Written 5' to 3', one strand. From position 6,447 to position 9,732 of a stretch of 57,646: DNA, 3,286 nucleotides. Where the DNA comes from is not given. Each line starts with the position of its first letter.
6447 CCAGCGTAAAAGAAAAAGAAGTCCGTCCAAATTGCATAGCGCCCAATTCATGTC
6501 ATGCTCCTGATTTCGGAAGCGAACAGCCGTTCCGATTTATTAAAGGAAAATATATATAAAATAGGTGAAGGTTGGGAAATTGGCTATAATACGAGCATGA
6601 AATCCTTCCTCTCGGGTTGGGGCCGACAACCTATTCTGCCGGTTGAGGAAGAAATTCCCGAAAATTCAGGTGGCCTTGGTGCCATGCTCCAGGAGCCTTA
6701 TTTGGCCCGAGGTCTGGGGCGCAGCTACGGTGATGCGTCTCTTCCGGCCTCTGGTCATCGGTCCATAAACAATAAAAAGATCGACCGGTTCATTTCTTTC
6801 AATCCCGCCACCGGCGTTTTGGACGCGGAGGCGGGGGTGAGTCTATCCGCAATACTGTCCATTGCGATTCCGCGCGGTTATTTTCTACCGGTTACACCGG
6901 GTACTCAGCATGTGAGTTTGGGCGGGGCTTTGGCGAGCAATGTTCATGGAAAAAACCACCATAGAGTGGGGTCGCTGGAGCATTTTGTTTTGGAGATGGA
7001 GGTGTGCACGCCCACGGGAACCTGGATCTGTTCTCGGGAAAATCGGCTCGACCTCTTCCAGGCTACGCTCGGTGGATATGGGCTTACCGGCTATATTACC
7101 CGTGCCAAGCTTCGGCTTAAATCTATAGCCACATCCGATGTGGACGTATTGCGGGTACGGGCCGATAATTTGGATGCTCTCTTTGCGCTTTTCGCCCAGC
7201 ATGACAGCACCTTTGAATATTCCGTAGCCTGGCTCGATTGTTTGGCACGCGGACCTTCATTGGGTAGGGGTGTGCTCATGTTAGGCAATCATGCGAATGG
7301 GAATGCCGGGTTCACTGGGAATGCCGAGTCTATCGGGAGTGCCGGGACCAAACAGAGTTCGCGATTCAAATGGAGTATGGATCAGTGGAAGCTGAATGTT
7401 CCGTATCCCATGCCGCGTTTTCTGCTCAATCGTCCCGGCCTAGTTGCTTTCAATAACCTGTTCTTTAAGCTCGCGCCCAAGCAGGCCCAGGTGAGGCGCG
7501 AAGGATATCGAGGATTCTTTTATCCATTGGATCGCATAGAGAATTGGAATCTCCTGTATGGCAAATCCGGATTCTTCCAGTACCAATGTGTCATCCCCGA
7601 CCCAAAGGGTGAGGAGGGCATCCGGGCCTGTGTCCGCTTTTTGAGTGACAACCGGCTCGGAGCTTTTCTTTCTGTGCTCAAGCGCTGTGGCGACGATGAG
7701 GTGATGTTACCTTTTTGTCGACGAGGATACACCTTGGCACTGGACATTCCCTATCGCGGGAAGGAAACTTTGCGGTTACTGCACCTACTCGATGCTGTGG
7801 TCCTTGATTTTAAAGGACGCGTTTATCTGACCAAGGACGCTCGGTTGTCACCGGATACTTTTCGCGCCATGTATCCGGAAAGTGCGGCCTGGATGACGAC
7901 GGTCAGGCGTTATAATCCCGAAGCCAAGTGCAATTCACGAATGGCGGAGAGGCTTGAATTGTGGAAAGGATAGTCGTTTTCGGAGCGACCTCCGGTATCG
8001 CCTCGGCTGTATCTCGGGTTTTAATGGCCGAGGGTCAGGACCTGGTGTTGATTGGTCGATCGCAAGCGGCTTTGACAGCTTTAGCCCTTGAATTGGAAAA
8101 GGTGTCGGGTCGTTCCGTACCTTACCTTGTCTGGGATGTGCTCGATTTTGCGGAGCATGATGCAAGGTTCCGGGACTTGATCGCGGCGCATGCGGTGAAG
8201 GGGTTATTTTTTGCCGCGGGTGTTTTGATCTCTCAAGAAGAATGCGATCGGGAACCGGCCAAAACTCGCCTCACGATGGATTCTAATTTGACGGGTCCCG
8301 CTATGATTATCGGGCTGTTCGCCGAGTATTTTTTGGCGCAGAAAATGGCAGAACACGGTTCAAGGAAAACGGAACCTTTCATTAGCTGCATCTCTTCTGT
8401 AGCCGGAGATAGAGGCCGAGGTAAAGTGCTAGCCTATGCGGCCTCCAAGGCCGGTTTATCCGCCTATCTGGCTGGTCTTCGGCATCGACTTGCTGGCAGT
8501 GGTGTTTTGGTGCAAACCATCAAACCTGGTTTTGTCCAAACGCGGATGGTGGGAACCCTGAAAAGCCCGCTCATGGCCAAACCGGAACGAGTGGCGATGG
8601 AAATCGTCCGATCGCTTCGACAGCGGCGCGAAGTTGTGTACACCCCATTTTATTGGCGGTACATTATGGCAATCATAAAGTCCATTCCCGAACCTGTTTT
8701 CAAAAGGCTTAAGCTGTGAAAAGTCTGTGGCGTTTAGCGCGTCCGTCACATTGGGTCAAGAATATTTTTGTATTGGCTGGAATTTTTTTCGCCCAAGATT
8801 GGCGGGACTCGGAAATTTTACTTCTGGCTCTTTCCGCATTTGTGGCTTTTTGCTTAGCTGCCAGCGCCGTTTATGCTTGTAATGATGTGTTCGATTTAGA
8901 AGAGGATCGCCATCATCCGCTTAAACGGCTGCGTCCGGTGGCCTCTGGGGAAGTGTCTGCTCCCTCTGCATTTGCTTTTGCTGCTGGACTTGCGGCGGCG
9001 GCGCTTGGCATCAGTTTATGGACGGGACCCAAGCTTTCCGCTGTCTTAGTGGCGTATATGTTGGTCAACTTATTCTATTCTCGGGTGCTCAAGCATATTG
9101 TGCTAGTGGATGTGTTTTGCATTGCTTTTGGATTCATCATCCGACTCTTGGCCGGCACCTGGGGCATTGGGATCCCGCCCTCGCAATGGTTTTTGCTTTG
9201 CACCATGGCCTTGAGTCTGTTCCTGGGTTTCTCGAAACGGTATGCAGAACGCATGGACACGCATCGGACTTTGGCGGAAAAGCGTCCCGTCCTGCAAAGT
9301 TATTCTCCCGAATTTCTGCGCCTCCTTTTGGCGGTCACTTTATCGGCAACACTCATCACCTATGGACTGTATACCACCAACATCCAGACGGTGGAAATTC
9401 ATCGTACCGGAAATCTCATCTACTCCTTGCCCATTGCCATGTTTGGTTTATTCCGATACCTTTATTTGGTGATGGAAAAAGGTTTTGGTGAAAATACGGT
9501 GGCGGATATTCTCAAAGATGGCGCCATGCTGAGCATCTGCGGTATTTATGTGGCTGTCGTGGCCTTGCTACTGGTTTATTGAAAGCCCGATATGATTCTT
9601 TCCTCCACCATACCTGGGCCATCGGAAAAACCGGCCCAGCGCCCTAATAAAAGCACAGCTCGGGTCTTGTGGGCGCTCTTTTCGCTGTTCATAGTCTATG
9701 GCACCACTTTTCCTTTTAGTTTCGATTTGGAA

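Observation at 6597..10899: Mycobacterial-type DPA (lipid-linked arabinofuranose donor) operon fused in operon with a VanZ-like membrane protein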

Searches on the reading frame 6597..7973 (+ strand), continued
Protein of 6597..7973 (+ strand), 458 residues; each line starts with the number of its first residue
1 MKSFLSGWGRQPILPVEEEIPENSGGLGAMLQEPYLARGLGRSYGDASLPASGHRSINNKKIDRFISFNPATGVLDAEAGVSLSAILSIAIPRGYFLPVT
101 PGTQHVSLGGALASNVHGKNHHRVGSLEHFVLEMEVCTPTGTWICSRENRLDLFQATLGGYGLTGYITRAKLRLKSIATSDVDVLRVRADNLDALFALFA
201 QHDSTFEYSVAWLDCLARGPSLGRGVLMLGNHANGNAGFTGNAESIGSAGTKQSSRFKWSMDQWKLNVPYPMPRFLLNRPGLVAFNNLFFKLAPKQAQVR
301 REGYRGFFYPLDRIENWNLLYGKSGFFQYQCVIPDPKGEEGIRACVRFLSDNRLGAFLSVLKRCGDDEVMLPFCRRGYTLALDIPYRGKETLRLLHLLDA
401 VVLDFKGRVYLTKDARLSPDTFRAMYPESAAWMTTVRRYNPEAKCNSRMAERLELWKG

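Call 75: find_encoding_contigs(protein=P0178, flank=9000, max_places=1)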
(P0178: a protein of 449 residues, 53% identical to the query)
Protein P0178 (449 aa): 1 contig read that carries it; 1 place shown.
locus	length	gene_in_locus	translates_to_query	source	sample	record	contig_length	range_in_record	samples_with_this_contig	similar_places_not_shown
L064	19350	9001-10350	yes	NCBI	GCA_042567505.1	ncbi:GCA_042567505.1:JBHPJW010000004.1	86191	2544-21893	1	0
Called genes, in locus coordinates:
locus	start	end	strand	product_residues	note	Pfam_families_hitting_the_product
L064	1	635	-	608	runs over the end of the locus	PF02518:HATPase_c, PF13589:HATPase_c_3, PF01119:DNA_mis_repair, PF08676:MutL_C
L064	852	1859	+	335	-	PF02412:TSP_3 (faint)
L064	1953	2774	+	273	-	PF13180:PDZ_2, PF17820:PDZ_6 (weak), PF00578:AhpC-TSA, PF08534:Redoxin, PF00085:Thioredoxin (weak), PF13905:Thioredoxin_8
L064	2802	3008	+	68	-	PF14697:Fer4_21, PF12837:Fer4_6 (faint), PF13237:Fer4_10, PF00037:Fer4 (faint), PF12838:Fer4_7 (weak), PF13187:Fer4_9 (weak), PF13484:Fer4_16 (faint)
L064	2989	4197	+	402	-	PF00890:FAD_binding_2 (faint), PF01494:FAD_binding_3, PF05834:Lycopene_cycl, PF07992:Pyr_redox_2, PF12831:FAD_oxidored, PF13450:NAD_binding_8 (weak), PF01266:DAO (weak), PF22578:GGR_cat (weak), +1 more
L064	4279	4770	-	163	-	-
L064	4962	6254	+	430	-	PF00932:LTD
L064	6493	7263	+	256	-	PF00459:Inositol_P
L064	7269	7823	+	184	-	PF02357:NusG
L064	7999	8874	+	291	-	PF01040:UbiA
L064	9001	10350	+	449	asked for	PF01565:FAD_binding_4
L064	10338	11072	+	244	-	PF00106:adh_short, PF08659:KR, PF13561:adh_short_C2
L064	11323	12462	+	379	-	PF01041:DegT_DnrJ_EryC1, PF01053:Cys_Met_Meta_PP, PF00155:Aminotran_1_2, PF01212:Beta_elim_lyase (weak)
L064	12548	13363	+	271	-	PF02475:TRM5-TYW2_MTfase (weak), PF05050:Methyltransf_21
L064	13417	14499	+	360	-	PF00534:Glycos_transf_1, PF13692:Glyco_trans_1_4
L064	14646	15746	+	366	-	PF05050:Methyltransf_21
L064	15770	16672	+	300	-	PF13480:Acetyltransf_6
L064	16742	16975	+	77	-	PF00550:PP-binding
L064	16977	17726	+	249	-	PF00106:adh_short, PF08659:KR, PF13561:adh_short_C2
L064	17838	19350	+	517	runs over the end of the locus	PF00501:AMP-binding, PF13193:AMP-binding_C (weak)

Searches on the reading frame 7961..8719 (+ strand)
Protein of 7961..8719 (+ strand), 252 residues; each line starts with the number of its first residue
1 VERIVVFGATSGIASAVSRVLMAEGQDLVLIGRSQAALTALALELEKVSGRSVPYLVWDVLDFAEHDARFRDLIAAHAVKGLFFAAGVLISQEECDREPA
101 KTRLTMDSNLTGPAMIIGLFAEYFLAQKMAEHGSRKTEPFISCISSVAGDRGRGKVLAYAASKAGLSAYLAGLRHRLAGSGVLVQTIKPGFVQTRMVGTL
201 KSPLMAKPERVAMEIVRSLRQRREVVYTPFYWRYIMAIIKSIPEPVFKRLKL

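Call 3: search_protein_families(library=pfam, proteins=[window:7961-8719:+], max_evalue=0.01)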
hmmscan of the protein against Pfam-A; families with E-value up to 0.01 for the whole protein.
window:7961-8719:+ (252 aa): 3 families
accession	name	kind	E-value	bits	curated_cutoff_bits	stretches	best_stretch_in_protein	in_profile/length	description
PF00106.31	adh_short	-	4.9e-27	95.1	26.6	1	4-201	3-191/195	short chain dehydrogenase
PF13561.12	adh_short_C2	-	2.8e-16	60.3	27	1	8-204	1-188/236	Enoyl-(Acyl carrier protein) reductase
PF08659.16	KR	-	6.8e-08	33.1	22.6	1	5-179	4-168/180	KR domain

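Call 4: search_protein_families(library=ncbifam, proteins=[window:7961-8719:+], max_evalue=0.01)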
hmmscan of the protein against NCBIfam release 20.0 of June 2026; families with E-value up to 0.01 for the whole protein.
window:7961-8719:+ (252 aa): 185 families (the best 25 are shown)
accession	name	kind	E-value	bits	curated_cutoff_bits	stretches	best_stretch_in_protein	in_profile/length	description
NF005489.0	PRK07102.1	equivalog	1.7e-66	224.3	267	1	1-252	1-243/243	SDR family oxidoreductase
NF053786.1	DcplherypntRedDprE2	equivalog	1.4e-39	136.3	250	1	3-251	10-251/252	decaprenylphospho-beta-D-erythro-pentofuranosid-2-ulose 2-reductase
NF005437.0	PRK07024.1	equivalog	2e-27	96.2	266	1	2-250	5-246/259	SDR family oxidoreductase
NF004110.0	PRK05599.1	equivalog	2.2e-24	86.3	362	1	3-250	2-244/246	SDR family oxidoreductase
NF006099.0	PRK08251.1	equivalog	1e-21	77.3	253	1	2-250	5-249/250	SDR family oxidoreductase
NF005878.0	PRK07825.1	subfamily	3e-20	72.7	287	1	4-250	12-248/278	short chain dehydrogenase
NF005881.0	PRK07832.1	equivalog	8.7e-19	67.8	296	1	3-200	11-201/287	SDR family oxidoreductase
NF009466.0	PRK12826.1-2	subfamily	1.1e-18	67.7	222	1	3-201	5-196/248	3-oxoacyl-ACP reductase FabG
NF005559.1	PRK07231.1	subfamily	2.8e-17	63.1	215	1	4-204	7-198/249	glucose 1-dehydrogenase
NF006073.0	PRK08219.1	equivalog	3.9e-17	62.7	218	1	4-201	6-183/227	SDR family oxidoreductase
NF047420.2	EF_P_mod_YmfI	equivalog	9.2e-17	61.5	238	1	4-202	2-188/236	elongation factor P 5-aminopentanone reductase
NF009386.0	PRK12745.1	equivalog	2e-16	59.9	250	1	5-197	9-201/259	3-ketoacyl-ACP reductase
NF005594.0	PRK07326.1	equivalog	2.4e-16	60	271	1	5-220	10-217/237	SDR family oxidoreductase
TIGR01830.1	3oxo_ACP_reduc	equivalog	5.8e-16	58.9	297.75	1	5-204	2-193/239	3-oxoacyl-[acyl-carrier-protein] reductase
NF004825.0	PRK06181.1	equivalog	7e-16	58.3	215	1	2-196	7-192/268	SDR family oxidoreductase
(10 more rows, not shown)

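Call 25: search_solved_structures(query=window:7961-8719:+, max_evalue=1e-15, show_alignments=1)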
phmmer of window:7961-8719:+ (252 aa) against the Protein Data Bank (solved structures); distinct sequences matched with E-value up to 1e-15: 1.
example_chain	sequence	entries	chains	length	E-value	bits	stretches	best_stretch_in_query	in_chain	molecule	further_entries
21gq_C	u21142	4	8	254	2.6e-20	76.5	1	4-251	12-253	Decaprenylphosphoryl-2-keto-beta-D-erythro-pentose reductase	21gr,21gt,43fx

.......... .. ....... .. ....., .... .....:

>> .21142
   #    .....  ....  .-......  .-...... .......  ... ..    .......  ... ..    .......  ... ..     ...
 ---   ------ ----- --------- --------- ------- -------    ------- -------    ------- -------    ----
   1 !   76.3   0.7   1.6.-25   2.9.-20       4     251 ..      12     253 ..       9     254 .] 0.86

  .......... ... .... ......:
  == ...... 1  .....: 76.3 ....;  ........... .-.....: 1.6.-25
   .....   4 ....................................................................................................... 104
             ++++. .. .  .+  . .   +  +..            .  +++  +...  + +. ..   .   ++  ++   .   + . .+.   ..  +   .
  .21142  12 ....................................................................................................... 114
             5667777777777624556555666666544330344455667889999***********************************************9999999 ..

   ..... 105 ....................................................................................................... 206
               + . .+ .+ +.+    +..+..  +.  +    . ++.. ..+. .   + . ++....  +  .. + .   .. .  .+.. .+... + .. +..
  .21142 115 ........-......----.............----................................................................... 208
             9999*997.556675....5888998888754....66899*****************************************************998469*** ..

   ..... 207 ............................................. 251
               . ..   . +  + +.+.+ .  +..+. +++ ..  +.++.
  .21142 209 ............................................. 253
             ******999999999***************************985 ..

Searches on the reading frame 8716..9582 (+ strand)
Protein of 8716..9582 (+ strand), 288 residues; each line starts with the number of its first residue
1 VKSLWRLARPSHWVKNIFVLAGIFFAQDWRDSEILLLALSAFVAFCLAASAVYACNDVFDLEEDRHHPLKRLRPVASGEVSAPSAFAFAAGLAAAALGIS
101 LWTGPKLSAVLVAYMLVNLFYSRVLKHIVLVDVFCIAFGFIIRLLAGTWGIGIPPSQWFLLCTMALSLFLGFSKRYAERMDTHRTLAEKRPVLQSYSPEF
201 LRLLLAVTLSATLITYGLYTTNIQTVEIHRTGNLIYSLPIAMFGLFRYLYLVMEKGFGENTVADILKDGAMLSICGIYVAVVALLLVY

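Call 3: search_protein_families(library=pfam, proteins=[window:8716-9582:+], max_evalue=0.01)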
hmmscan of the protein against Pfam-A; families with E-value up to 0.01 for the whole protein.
window:8716-9582:+ (288 aa): 1 family
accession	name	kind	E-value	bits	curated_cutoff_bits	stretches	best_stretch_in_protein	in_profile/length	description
PF01040.23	UbiA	-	2.7e-23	83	34.2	1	17-252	3-232/250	UbiA prenyltransferase family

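Call 4: search_protein_families(library=ncbifam, proteins=[window:8716-9582:+], max_evalue=0.01)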
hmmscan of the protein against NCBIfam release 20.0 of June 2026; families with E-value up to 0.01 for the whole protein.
window:8716-9582:+ (288 aa): 16 families
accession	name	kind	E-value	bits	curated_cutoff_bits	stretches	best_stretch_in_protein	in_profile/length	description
NF008977.0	PRK12324.1-2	equivalog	7.1e-77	258.7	234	1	4-286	5-287/297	decaprenyl-phosphate phosphoribosyltransferase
NF008978.0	PRK12324.1-4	equivalog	5.3e-64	216.2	207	1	3-284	34-317/322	decaprenyl-phosphate phosphoribosyltransferase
NF006088.0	PRK08238.1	equivalog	1.8e-54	185.2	351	1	2-282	193-476/482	UbiA family prenyltransferase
NF008976.0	PRK12324.1-1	equivalog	3.5e-50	171.1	474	1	8-226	25-247/306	decaprenyl-phosphate phosphoribosyltransferase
NF009523.0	PRK12884.1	equivalog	9.3e-19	67.7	269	1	1-170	4-169/279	prenyltransferase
TIGR01473.1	cyoE_ctaB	equivalog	4.4e-10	39.8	210.3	1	6-129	5-130/281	heme o synthase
NF009521.0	PRK12882.1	equivalog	4.9e-10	39.1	296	1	4-138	8-139/280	geranylgeranylglycerol-phosphate geranylgeranyltransferase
NF003349.0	PRK04375.1-2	equivalog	2e-08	33.8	246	1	20-127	45-152/318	heme o synthase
NF035940.1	prenyl_rel_EboC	equivalog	2.1e-07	30.6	250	1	19-132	18-133/292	UbiA-like protein EboC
NF045897.1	SCO3242_trans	equivalog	7.5e-07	29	260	1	44-116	40-108/287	SCO3242 family prenyltransferase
NF009516.0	PRK12875.1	equivalog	1.1e-05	24.7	205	1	3-122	19-140/292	prenyltransferase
TIGR01474.1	ubiA_proteo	equivalog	1.6e-05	24.5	275.45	1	36-141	40-147/282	4-hydroxybenzoate octaprenyltransferase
TIGR01475.1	ubiA_other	subfamily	4e-05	23.2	180.8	1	18-149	20-148/282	UbiA-like polyprenyltransferase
NF009525.0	PRK12887.1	equivalog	4e-05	23.1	226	1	2-137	15-156/310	homogentisate phytyltransferase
TIGR01476.1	chlor_syn_BchG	subfamily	0.0002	20.9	212.3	1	6-122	5-123/283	(bacterio)chlorophyll synthase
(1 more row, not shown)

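Call 24: search_solved_structures(query=window:8716-9582:+, max_evalue=0.001, show_alignments=1)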
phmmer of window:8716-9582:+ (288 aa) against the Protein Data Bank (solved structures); distinct sequences matched with E-value up to 0.001: 2.
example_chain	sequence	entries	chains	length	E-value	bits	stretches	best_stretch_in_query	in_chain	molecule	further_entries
8j8j_D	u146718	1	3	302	8.2e-38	133.9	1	6-220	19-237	Decaprenyl-phosphate phosphoribosyltransferase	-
8j8k_A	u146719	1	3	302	5.1e-27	98.5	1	6-220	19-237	Decaprenyl-phosphate phosphoribosyltransferase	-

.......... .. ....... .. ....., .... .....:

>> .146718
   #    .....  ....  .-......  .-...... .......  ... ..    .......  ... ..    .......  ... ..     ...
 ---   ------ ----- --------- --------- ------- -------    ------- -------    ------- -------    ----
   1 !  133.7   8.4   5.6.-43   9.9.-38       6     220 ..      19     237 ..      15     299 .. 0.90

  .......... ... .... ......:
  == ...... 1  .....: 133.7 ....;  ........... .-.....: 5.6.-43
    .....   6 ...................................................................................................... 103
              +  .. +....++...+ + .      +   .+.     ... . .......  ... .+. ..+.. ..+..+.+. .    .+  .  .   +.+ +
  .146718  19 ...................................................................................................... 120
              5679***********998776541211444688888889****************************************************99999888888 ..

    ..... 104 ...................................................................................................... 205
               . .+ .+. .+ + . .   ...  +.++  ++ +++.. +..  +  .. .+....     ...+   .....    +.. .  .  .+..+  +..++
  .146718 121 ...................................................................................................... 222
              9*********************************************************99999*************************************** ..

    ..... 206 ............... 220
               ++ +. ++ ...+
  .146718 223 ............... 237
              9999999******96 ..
